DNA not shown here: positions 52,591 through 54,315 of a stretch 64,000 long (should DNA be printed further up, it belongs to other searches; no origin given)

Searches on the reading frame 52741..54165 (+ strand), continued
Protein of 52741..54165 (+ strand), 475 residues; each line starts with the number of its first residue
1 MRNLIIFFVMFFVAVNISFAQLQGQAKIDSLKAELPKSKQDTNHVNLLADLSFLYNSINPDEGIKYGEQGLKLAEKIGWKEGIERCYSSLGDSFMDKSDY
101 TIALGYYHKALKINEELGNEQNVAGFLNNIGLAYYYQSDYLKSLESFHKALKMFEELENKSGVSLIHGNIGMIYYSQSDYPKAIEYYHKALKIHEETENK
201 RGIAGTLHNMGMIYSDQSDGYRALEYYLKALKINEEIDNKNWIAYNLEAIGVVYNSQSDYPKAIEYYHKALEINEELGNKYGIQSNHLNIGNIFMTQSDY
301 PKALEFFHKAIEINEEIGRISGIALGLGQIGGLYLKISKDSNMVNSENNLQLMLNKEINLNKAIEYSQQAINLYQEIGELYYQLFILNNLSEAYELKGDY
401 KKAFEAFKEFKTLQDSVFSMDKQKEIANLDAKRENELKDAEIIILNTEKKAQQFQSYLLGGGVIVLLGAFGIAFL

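Call 30: find_encoding_contigs(protein=P0126, flank=10000, max_places=3)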
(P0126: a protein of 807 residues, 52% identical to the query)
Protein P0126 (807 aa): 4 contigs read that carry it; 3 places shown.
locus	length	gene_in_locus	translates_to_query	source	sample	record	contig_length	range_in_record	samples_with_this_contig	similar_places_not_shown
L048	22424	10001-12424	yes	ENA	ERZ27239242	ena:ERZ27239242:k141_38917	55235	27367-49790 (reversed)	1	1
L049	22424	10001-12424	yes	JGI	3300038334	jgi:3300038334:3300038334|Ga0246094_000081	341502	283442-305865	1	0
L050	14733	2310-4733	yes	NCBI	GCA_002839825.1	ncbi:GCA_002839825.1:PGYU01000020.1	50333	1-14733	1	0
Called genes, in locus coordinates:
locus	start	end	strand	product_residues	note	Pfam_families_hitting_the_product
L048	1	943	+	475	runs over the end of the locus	PF07228:SpoIIE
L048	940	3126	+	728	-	PF13424:TPR_12, PF14938:SNAP (weak), PF00515:TPR_1, PF13424:TPR_12, PF14938:SNAP, PF13424:TPR_12, PF13424:TPR_12, PF07228:SpoIIE, +17 more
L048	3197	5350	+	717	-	PF13424:TPR_12, PF14938:SNAP (weak), PF00515:TPR_1 (weak), PF13424:TPR_12, PF14938:SNAP (weak), PF00515:TPR_1 (weak), PF13424:TPR_12 (weak), PF07228:SpoIIE, +9 more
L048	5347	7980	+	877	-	PF13424:TPR_12, PF14938:SNAP, PF13424:TPR_12, PF00515:TPR_1, PF13424:TPR_12, PF13424:TPR_12, PF13424:TPR_12, PF07228:SpoIIE, +22 more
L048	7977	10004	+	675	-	PF07719:TPR_2 (faint), PF13181:TPR_8 (faint), PF13374:TPR_10 (faint), PF24885:TPR_NPHP3 (faint), PF13424:TPR_12, PF00515:TPR_1 (weak), PF13424:TPR_12 (weak), PF07228:SpoIIE, +3 more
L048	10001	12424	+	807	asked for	PF07719:TPR_2 (faint), PF13181:TPR_8 (faint), PF13424:TPR_12, PF13424:TPR_12, PF17874:TPR_MalT (weak), PF00515:TPR_1 (weak), PF13424:TPR_12, PF07228:SpoIIE, +8 more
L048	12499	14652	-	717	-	PF18962:Por_Secre_tail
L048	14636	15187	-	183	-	PF04542:Sigma70_r2 (weak), PF08281:Sigma70_r4_2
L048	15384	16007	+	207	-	PF00160:Pro_isomerase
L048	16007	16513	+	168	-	PF00160:Pro_isomerase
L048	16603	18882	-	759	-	PF13620:CarboxypepD_reg, PF13715:CarbopepD_reg_2, PF07715:Plug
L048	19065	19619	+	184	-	PF04542:Sigma70_r2, PF08281:Sigma70_r4_2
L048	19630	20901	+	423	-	-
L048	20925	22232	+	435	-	PF03724:META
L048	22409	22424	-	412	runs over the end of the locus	PF08442:ATP-grasp_2, PF24948:Citrate_synth_N, PF00549:Ligase_CoA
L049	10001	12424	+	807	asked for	PF07719:TPR_2 (faint), PF13181:TPR_8 (faint), PF13424:TPR_12, PF13424:TPR_12, PF17874:TPR_MalT (weak), PF00515:TPR_1 (weak), PF13424:TPR_12, PF07228:SpoIIE, +8 more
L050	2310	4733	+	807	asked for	PF07719:TPR_2 (faint), PF13181:TPR_8 (faint), PF13424:TPR_12, PF13424:TPR_12, PF17874:TPR_MalT (weak), PF00515:TPR_1 (weak), PF13424:TPR_12, PF07228:SpoIIE, +8 more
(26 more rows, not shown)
